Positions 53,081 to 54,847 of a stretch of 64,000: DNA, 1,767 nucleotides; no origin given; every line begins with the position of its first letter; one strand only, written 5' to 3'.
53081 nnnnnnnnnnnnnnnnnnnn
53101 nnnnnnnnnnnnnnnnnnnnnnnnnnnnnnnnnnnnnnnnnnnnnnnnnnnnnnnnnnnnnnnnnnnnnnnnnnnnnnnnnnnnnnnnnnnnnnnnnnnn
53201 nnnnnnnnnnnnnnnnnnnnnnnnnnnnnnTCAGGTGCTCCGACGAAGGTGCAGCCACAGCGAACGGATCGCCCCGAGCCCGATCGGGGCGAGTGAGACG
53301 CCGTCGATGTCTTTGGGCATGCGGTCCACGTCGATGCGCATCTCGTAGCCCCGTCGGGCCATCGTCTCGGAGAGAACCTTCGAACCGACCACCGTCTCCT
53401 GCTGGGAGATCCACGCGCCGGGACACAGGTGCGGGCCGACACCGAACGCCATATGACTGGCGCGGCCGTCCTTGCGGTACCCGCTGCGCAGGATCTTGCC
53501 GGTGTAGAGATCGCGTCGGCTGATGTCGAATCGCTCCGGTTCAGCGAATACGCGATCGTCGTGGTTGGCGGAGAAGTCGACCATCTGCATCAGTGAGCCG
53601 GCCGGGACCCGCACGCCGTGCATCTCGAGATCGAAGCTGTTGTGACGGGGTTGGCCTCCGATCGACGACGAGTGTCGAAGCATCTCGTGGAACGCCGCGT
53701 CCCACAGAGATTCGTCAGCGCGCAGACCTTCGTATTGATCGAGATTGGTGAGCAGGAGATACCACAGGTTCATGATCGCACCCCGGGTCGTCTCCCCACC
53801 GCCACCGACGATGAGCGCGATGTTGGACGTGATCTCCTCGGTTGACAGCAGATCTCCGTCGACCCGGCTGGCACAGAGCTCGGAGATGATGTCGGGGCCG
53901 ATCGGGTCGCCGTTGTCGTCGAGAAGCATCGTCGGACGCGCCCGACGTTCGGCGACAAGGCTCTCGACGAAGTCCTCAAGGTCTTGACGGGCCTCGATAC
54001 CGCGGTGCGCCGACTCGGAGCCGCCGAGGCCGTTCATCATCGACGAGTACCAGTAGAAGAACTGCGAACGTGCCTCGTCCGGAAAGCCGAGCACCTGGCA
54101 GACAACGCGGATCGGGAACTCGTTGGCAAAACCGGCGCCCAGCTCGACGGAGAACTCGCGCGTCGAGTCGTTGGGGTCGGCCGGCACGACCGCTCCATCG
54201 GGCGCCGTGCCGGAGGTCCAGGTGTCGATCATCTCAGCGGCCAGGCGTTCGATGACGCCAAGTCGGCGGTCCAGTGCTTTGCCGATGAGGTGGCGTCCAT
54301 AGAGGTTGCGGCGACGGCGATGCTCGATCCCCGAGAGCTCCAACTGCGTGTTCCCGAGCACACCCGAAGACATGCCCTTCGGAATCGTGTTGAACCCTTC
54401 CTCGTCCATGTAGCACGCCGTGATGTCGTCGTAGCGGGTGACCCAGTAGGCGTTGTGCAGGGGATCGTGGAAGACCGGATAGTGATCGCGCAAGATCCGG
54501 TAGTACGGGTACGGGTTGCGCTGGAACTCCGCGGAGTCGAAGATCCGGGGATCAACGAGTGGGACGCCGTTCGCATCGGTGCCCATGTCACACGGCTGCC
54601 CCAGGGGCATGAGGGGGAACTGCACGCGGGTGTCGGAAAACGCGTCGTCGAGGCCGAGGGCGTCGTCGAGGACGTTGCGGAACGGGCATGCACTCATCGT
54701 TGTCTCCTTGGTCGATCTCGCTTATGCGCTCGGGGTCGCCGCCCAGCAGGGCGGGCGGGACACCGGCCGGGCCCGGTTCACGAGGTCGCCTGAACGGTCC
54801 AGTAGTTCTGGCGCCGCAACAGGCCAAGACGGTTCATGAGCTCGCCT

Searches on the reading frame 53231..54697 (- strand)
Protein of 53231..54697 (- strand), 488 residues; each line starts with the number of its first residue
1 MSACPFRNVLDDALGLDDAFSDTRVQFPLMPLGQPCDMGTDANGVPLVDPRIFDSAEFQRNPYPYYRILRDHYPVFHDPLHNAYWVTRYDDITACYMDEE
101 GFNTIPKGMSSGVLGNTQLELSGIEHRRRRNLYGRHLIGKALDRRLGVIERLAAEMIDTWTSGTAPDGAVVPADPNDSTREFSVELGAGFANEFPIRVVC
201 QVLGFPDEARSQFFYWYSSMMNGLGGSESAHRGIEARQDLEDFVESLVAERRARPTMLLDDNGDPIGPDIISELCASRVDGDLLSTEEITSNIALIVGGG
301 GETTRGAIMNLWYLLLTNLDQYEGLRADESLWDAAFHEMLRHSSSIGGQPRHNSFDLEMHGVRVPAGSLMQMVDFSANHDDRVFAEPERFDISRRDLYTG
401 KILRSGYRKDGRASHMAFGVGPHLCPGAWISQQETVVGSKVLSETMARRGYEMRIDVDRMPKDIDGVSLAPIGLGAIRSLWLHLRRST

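Call 34: search_protein_families(library=pfam, proteins=[window:53231-54697:-], max_evalue=0.001)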
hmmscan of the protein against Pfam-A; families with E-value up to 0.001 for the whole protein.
window:53231-54697:- (488 aa): 1 family
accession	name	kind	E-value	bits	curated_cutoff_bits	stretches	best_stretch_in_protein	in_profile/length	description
PF00067.27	p450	-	7.4e-20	71.6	22.8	1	233-434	209-420/462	Cytochrome P450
